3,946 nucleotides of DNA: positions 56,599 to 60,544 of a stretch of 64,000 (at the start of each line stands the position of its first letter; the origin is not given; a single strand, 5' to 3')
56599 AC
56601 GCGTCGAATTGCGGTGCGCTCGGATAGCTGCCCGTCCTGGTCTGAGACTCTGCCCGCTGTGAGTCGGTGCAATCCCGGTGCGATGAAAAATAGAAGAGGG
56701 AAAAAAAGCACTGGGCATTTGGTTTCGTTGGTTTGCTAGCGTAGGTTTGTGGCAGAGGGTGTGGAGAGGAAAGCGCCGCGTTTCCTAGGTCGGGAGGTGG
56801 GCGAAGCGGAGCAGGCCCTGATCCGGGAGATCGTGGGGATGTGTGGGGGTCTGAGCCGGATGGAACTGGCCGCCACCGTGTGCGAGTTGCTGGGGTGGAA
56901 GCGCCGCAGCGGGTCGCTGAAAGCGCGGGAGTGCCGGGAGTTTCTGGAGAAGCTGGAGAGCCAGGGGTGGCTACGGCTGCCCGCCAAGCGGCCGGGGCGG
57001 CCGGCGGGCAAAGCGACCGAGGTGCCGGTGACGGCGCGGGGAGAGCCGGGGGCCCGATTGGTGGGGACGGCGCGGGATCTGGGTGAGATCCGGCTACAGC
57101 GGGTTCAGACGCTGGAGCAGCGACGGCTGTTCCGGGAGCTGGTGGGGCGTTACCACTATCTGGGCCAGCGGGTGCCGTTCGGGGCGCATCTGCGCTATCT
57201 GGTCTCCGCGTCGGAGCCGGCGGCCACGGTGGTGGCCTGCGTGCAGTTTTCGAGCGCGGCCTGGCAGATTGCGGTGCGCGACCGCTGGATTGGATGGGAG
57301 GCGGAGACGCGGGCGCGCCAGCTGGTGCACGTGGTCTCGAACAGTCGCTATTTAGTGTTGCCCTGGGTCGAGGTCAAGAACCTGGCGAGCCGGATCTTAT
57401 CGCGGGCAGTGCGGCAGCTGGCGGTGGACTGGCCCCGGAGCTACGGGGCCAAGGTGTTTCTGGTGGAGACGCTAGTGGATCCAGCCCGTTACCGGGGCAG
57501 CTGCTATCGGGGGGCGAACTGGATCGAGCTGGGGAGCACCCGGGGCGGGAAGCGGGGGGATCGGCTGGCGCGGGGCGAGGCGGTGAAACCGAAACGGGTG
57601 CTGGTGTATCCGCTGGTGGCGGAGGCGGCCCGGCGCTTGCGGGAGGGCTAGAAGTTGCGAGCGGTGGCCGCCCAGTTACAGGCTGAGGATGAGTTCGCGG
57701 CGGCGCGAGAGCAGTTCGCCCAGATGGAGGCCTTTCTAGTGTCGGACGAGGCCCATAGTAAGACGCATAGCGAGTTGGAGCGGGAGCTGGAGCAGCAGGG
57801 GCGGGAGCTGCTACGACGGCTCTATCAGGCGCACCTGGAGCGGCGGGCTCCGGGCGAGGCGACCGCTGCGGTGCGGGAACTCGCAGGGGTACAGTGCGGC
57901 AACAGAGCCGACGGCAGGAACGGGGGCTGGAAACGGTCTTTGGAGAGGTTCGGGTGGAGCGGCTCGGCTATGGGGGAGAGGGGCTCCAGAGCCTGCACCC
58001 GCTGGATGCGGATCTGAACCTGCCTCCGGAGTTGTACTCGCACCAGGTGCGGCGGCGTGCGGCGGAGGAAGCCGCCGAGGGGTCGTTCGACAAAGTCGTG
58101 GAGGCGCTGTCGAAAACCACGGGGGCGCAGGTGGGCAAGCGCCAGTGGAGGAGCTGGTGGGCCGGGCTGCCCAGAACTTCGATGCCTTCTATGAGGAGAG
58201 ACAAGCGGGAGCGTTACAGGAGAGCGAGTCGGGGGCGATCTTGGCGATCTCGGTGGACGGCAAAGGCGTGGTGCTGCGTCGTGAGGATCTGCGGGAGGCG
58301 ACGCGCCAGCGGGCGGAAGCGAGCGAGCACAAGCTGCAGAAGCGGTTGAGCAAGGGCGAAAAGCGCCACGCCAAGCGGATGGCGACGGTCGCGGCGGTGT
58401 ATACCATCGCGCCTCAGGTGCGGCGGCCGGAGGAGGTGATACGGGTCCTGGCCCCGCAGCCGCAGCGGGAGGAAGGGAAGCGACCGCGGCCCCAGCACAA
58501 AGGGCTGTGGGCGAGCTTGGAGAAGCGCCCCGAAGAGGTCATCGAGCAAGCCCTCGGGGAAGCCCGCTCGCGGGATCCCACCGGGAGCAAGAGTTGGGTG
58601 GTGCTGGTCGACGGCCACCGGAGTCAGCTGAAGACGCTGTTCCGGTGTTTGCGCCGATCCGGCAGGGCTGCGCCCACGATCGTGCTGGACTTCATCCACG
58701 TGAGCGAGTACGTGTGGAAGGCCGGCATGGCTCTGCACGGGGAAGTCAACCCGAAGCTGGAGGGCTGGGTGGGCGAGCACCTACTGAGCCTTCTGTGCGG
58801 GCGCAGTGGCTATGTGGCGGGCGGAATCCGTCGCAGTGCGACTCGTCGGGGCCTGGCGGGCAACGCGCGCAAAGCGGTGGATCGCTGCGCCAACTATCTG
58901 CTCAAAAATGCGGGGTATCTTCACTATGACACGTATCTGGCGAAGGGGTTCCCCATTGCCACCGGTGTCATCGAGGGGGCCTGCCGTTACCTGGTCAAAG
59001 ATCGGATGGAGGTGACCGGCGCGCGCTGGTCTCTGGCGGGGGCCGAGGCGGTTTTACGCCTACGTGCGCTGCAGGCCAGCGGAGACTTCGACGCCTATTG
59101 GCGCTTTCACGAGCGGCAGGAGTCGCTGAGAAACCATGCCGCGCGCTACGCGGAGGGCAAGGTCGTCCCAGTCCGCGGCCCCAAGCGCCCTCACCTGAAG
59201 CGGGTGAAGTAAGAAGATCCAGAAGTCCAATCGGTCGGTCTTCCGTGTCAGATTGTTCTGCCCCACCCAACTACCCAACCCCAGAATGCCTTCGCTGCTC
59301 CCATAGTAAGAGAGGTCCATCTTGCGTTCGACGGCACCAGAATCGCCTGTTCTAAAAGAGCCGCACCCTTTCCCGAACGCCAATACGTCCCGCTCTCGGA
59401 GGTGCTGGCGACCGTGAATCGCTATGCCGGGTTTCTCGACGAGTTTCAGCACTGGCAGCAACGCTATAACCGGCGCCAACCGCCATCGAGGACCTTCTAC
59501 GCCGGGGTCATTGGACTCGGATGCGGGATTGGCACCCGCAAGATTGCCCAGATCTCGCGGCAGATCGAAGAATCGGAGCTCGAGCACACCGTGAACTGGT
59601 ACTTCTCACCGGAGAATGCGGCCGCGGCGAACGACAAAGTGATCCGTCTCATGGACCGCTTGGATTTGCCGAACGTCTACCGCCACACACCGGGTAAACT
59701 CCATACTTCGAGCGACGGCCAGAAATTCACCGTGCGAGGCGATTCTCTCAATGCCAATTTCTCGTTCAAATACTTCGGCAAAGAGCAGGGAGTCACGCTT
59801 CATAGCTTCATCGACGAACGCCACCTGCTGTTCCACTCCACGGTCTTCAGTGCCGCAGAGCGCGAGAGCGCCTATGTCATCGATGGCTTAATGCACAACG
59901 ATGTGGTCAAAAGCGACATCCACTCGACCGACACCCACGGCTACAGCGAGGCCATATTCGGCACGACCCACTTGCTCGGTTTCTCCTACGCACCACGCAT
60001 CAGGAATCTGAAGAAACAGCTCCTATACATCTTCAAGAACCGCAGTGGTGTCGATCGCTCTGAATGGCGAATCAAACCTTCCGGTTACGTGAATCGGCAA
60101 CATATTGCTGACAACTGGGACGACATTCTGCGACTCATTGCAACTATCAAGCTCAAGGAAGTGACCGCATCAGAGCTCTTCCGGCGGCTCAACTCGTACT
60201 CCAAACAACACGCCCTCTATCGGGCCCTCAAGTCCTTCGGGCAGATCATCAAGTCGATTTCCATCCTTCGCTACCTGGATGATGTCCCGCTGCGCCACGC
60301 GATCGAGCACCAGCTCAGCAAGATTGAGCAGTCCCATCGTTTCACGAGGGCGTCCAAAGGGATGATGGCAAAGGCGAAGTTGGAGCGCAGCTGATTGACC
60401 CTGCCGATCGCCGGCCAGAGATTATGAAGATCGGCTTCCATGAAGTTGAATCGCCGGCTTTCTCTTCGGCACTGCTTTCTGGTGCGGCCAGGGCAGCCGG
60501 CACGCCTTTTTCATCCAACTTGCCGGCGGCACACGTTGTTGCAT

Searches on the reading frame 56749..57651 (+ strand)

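Call 51: search_protein_families(library=pfam, proteins=[window:56749-57651:+], max_evalue=0.001)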
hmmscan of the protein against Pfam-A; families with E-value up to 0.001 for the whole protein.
window:56749-57651:+ (300 aa): 1 family
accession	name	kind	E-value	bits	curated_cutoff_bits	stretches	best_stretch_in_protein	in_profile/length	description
PF14236.12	DruA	-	7.9e-42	143.9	27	1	101-267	37-220/297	Druantia protein DruA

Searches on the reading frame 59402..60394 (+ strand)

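Call 51: search_protein_families(library=pfam, proteins=[window:59402-60394:+], max_evalue=0.001)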
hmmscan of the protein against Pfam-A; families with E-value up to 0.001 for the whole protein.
window:59402-60394:+ (330 aa): 1 family
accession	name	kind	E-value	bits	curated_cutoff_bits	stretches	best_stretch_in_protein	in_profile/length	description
PF01526.23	DDE_Tnp_Tn3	-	1.4e-93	314.2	24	1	1-317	2-314/389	Tn3 transposase DDE domain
